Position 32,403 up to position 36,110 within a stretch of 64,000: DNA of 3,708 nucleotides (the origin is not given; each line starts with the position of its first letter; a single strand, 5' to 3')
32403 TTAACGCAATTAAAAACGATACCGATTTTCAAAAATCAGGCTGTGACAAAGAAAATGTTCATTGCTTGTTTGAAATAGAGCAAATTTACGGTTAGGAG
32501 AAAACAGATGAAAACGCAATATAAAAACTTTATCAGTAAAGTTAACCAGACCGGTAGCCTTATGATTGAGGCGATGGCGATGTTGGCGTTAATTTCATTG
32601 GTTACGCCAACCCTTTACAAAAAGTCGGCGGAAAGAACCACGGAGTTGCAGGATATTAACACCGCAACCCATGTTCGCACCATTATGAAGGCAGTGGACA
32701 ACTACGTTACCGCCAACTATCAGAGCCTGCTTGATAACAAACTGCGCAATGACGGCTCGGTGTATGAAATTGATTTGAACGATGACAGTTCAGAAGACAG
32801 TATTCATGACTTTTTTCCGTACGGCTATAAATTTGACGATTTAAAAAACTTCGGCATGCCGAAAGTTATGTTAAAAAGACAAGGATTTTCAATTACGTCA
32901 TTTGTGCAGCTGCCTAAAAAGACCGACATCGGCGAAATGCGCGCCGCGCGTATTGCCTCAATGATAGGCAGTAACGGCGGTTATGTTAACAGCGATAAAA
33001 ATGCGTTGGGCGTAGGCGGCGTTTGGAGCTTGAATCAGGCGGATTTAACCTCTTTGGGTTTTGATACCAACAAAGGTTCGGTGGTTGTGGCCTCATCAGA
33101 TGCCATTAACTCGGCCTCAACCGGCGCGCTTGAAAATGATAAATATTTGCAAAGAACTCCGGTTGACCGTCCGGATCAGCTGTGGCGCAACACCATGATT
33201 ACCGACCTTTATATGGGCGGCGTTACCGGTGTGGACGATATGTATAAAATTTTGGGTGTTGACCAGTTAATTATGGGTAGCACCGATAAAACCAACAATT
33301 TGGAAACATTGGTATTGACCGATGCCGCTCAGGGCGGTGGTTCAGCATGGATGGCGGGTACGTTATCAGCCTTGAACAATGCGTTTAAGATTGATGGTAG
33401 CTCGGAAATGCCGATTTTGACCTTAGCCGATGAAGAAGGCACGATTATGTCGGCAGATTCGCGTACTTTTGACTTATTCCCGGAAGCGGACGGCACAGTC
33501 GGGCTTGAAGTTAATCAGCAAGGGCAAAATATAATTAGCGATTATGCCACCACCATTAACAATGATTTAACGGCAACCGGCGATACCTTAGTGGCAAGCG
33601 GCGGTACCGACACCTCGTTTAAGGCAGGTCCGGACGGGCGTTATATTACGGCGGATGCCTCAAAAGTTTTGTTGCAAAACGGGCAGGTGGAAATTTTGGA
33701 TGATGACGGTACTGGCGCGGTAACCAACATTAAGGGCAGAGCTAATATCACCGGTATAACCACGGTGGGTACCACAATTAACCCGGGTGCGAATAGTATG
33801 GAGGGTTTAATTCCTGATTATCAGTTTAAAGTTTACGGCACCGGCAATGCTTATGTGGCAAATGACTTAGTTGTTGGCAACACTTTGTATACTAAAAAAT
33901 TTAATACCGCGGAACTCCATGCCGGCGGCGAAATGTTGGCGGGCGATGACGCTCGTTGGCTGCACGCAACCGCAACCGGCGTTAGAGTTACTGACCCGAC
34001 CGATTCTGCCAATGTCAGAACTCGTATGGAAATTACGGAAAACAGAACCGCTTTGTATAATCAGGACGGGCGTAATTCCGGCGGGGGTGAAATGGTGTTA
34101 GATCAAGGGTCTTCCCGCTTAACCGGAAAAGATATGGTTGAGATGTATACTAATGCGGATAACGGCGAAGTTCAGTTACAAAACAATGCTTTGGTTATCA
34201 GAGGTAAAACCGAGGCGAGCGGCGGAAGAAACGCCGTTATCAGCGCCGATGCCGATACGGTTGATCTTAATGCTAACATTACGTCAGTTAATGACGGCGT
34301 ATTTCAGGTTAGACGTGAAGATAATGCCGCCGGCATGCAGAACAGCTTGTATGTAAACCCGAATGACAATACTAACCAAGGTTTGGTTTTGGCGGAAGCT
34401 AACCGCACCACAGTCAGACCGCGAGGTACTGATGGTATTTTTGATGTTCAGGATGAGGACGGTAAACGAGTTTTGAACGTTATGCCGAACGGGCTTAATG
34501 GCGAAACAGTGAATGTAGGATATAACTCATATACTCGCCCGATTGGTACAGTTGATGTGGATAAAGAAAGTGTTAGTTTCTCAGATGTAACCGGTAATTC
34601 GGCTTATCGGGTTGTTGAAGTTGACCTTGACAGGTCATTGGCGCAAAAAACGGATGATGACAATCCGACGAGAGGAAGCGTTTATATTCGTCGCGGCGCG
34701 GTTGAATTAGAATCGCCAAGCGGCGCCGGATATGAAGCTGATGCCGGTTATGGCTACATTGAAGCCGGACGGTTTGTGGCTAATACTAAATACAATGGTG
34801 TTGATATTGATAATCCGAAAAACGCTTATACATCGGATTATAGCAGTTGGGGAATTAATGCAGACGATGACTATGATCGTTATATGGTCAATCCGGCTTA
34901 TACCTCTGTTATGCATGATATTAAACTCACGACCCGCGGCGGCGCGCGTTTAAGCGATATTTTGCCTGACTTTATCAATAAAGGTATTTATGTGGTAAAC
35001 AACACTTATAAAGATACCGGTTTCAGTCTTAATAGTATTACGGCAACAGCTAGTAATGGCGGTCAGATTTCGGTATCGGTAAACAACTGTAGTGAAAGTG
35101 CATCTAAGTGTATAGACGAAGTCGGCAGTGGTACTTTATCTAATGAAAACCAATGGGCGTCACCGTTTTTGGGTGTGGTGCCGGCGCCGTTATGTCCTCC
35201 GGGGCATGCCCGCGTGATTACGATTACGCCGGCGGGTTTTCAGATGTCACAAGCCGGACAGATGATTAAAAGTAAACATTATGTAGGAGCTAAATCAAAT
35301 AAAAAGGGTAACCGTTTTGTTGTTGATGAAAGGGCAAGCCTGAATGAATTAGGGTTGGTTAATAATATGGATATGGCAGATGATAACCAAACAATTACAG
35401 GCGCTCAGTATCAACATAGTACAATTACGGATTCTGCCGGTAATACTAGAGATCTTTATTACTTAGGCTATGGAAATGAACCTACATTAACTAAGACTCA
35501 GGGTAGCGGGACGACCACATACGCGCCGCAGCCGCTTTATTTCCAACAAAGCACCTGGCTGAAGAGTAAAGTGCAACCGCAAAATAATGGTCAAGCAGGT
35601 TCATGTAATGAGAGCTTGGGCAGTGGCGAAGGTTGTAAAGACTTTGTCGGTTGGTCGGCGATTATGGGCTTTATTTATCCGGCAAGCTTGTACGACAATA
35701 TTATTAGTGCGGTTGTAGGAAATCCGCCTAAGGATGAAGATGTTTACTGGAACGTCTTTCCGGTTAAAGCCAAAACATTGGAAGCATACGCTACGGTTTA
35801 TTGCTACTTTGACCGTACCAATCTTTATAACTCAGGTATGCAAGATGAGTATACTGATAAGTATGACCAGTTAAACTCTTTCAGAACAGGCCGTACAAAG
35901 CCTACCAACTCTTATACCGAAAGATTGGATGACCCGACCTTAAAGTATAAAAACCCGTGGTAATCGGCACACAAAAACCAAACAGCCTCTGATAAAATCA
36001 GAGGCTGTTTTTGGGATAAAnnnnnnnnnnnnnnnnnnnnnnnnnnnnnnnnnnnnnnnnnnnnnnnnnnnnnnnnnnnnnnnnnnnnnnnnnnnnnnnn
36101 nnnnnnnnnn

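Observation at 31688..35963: Orphan giant prepilin-like protein (1151 aa) with a small Cys-rich partner and no pilus machinery nearby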

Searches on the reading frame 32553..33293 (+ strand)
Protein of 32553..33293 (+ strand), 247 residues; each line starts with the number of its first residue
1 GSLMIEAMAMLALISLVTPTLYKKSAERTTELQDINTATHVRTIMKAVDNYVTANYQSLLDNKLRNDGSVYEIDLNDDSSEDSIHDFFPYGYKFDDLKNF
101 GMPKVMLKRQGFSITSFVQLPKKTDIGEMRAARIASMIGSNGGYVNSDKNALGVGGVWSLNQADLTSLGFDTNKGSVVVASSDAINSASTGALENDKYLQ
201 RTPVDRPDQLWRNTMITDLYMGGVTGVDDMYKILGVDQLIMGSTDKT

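Call 61: search_dna_similar(query=window:32553-33293:+, collection=plasmids, mode=protein, max_evalue=1, max_rows=15)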
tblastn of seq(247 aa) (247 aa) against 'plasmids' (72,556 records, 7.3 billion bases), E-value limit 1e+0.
Records with a match: 783; places in all: 791; records where one place covers at least 80% of the query: 764.
Best place of each record, by identity: <60% 783.
By first word of the organism name: Escherichia 470; Serratia 95; Salmonella 76; Enterobacter 39; Shigella 32; Klebsiella 22; Yersinia 19; Pantoea 7; Arsenophonus 5; Citrobacter 4; and 9 more.
By predicted mobility (MOB-suite, as given by PLSDB): conjugative 649; mobilizable 95; non-mobilizable 39.
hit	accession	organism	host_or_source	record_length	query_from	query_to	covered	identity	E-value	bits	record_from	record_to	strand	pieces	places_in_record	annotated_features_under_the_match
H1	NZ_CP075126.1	Salmonella enterica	environmental,pond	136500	4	242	97%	26.3%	5e-4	49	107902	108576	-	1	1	pilV: shufflon system plasmid conjugative transfer pilus tip adhesin PilV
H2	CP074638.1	Salmonella enterica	environmental,water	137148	4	242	97%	26.3%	5e-4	49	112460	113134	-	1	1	pilV: shufflon system plasmid conjugative transfer pilus tip adhesin PilV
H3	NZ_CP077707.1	Salmonella enterica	environmental,pond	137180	4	242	97%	26.3%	5e-4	49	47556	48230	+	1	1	pilV: shufflon system plasmid conjugative transfer pilus tip adhesin PilV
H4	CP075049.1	Salmonella enterica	environmental,water stream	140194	4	242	97%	26.3%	5e-4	49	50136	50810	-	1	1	pilV: shufflon system plasmid conjugative transfer pilus tip adhesin PilV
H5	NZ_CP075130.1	Salmonella enterica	environmental,pond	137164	4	242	97%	26.3%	5e-4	48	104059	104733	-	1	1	pilV: shufflon system plasmid conjugative transfer pilus tip adhesin PilV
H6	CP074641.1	Salmonella enterica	environmental,water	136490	4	242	97%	26.3%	6e-4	48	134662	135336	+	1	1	pilV: shufflon system plasmid conjugative transfer pilus tip adhesin PilV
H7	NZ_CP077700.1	Salmonella enterica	environmental,pond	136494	4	242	97%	26.3%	6e-4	48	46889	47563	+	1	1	pilV: shufflon system plasmid conjugative transfer pilus tip adhesin PilV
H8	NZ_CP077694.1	Salmonella enterica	pond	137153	4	242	97%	26.3%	6e-4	48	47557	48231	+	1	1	pilV: shufflon system plasmid conjugative transfer pilus tip adhesin PilV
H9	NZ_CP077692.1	Salmonella enterica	pond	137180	4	242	97%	26.3%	6e-4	48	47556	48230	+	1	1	pilV: shufflon system plasmid conjugative transfer pilus tip adhesin PilV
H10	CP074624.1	Salmonella enterica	environmental,soil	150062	4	242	97%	26.3%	6e-4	48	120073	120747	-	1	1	pilV: shufflon system plasmid conjugative transfer pilus tip adhesin PilV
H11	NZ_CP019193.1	Salmonella enterica subsp. enterica serovar Rubislaw str. ...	-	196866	10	242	94%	27.0%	3e-4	49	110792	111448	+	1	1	pilV: shufflon system plasmid conjugative transfer pilus tip adhesin PilV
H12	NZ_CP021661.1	Candidatus Fukatsuia symbiotica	Acyrthosiphon pisum,cell culture,cell ...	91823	8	222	87%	29.0%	5e-4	49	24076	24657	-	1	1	pilV: shufflon system plasmid conjugative transfer pilus tip adhesin PilV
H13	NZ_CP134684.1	Citrobacter portucalensis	Larus michahellis,bacteria,cloaca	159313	3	242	97%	25.9%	3e-3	46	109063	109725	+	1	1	pilV: shufflon system plasmid conjugative transfer pilus tip adhesin PilV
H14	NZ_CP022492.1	Salmonella enterica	-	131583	4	242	97%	25.9%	2e-3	46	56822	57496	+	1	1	pilV: shufflon system plasmid conjugative transfer pilus tip adhesin PilV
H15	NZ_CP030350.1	Enterobacter hormaechei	-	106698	3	223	89%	27.4%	3e-1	40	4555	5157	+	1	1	pilV: shufflon system plasmid conjugative transfer pilus tip adhesin PilV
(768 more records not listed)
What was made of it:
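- All 15 listed hits lie on genes annotated 'pilus tip adhesin PilV', most covering 94-97% of the query (call 61).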

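Call 74: get_annotated_region(hit=H1, flank=9000)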
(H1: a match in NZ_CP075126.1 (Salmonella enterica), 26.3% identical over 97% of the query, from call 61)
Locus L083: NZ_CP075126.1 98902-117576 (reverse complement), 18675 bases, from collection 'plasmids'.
description: Salmonella enterica strain CFSAN044945 plasmid pCFSAN044945, complete sequence
organism: Salmonella enterica (NCBI taxid 28901)
taxonomy: Bacteria; Pseudomonadota; Gammaproteobacteria; Enterobacterales; Enterobacteriaceae; Salmonella; Salmonella enterica
host: -; source: environmental,pond; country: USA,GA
typing (MOB-suite, as given by PLSDB): non-mobilizable; replicon IncFIB
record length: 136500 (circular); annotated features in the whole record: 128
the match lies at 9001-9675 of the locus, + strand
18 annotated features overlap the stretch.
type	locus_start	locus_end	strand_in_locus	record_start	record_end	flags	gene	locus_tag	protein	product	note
CDS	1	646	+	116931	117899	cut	-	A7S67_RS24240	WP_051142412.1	TcpQ domain-containing protein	-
CDS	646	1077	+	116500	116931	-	pilM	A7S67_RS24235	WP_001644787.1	type IV pilus biogenesis protein PilM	-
CDS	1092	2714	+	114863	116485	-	-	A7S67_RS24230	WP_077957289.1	PilN family type IVB pilus formation outer membrane protein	GO:0009297 - pilus assembly [Evidence IEA]; GO:0009306 - protein secretion [Evidence IEA]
CDS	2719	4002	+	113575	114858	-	pilO2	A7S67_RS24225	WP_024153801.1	type 4b pilus protein PilO2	-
CDS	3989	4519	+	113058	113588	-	pilP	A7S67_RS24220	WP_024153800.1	type IV pilus biogenesis protein PilP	GO:0009297 - pilus assembly [Evidence IEA]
CDS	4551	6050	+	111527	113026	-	-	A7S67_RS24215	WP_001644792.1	ATPase, T2SS/T4P/T4SS family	-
CDS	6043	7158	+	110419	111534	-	-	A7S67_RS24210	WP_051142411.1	type II secretion system F family protein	-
CDS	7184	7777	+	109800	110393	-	-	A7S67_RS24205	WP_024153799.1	type 4 pilus major pilin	-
CDS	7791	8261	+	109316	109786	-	-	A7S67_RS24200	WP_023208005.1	lytic transglycosylase domain-containing protein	-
CDS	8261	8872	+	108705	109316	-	-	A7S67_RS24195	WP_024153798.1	prepilin peptidase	-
CDS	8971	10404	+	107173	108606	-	pilV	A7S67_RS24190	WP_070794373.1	shufflon system plasmid conjugative transfer pilus tip adhesin PilV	-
CDS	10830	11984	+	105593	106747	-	-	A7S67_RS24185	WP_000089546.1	site-specific integrase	GO:0015074 - DNA integration [Evidence IEA]; GO:0006310 - DNA recombination [Evidence IEA]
CDS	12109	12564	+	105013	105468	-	-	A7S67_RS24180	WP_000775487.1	DotD/TraH family lipoprotein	-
CDS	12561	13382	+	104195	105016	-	-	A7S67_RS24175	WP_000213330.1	type IV secretory system conjugative DNA transfer family protein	-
CDS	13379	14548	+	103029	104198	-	traJ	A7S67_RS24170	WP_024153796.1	plasmid transfer ATPase TraJ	-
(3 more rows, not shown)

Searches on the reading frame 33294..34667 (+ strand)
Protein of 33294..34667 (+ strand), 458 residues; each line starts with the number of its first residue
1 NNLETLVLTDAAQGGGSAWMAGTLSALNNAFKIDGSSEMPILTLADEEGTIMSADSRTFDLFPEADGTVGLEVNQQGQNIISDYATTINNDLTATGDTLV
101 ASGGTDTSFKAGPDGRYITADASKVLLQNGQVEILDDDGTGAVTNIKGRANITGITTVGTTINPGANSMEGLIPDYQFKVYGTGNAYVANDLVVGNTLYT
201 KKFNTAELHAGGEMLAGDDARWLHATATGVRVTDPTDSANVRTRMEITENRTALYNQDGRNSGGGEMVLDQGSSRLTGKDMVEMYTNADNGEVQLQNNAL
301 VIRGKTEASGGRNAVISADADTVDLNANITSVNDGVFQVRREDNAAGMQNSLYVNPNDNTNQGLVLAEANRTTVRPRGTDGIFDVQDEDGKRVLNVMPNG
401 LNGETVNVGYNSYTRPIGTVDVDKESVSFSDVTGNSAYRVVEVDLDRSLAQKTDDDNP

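Call 89: search_dna_similar(query=window:33294-34667:+, collection=phages, mode=protein, max_evalue=1, max_rows=8)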
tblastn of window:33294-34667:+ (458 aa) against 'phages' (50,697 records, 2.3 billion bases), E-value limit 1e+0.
No match.

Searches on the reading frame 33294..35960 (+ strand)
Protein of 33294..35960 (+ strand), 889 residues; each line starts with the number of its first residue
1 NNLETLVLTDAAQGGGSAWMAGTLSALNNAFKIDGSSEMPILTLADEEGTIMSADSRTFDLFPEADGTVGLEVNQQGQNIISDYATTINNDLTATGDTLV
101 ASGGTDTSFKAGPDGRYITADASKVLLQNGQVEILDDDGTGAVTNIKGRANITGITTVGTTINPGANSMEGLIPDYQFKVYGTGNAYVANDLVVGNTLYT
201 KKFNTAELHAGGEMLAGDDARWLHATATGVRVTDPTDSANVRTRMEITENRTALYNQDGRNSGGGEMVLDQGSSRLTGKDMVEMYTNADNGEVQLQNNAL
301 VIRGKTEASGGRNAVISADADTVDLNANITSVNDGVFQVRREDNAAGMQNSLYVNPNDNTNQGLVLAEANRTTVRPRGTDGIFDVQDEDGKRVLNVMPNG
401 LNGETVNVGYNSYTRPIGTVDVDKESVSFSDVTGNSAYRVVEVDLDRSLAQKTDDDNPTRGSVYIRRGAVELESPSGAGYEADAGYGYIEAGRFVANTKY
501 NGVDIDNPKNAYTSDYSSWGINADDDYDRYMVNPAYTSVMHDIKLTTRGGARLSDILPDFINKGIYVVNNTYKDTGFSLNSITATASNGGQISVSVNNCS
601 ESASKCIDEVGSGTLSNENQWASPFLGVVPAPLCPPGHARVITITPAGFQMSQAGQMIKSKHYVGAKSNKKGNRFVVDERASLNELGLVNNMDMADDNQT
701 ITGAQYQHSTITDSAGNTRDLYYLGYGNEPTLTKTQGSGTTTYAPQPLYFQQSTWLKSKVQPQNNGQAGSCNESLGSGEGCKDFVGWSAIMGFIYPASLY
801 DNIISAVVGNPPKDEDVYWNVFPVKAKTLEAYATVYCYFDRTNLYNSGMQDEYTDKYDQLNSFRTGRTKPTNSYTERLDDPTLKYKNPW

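Call 90: search_dna_similar(query=window:33294-35960:+, collection=plasmids, mode=protein, max_evalue=1, max_rows=8)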
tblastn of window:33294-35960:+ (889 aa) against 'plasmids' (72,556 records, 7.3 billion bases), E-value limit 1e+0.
No match.

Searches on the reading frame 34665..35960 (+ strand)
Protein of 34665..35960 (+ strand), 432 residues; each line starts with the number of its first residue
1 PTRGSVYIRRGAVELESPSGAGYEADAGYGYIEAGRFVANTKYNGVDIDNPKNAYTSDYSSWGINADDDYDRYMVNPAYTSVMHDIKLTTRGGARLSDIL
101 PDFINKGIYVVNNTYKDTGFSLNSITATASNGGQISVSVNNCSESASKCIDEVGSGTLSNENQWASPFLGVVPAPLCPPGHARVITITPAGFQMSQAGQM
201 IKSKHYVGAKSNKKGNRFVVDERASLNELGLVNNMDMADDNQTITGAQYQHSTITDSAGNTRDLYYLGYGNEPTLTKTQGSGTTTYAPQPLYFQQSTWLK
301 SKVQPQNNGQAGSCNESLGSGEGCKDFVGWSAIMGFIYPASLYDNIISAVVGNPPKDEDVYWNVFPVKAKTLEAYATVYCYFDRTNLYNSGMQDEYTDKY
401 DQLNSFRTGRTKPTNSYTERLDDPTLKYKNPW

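Call 72: search_protein_families(library=pfam, alignment_id=A7, max_evalue=1)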
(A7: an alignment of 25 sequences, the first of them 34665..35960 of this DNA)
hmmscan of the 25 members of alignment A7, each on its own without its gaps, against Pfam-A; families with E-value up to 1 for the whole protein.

A. member 1, window:34665-35960:+ (432 aa): 0 families

B. families by the number of members that match (of 25 scanned): 5 families
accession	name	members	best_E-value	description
PF16466.10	DUF5047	1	0.079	Domain of unknown function (DUF5047)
PF23206.1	PCDH15_12th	1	0.086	PCDH15-like domain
PF22599.2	SecDF_P1_head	1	0.11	SecDF, P1 head subdomain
PF11973.14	NQRA_SLBB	1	0.17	NQRA C-terminal domain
PF24853.1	DUF7727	1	0.24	Domain of unknown function (DUF7727)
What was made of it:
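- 34668..35963 (+): Conserved C-terminal domain (residues 721-1151) holding all 6 cysteines and ending in ................. No known relatives. No Pfam match: call 72.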

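Call 73: search_solved_structures(query=A7, max_evalue=10)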
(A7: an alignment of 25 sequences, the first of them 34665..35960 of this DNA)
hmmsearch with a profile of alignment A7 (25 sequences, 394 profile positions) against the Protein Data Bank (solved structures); distinct sequences matched with E-value up to 10: 6.
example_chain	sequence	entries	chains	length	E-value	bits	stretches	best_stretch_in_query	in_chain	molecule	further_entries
8af9_A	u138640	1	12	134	0.78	12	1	245-311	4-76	NyxB, T4SS effector protein from Brucella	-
8dp8_B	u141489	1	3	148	0.95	11.7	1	140-208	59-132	AvrM14-A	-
7v8o_A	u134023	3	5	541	1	11.6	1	318-373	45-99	Cyclohexanone Monooxygenase from Thermocrispum municipale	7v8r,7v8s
5m0z_A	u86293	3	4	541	1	11.6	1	318-373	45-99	Cyclohexanone Monooxygenase from Thermocrispum municipale. | Cyclohexanone Monooxygenase from Thermocrispum municipale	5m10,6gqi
8dp9_A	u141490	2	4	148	1.4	11.1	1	140-208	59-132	AvrM14-B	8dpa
5bq2_A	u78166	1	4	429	2.2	10.5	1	89-136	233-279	UDP-N-acetylglucosamine 1-carboxyvinyltransferase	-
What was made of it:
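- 34668..35963 (+): No PDB sequence match: call 73.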

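Call 88: search_dna_similar(query=window:34665-35960:+, collection=phages, mode=protein, max_evalue=1, max_rows=8)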
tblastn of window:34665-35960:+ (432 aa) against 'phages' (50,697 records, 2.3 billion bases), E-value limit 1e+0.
No match.
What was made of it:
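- Tried and rejected: The C-domain and the stalk were searched against phages and plasmids: no match (calls 88, 89, 90).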
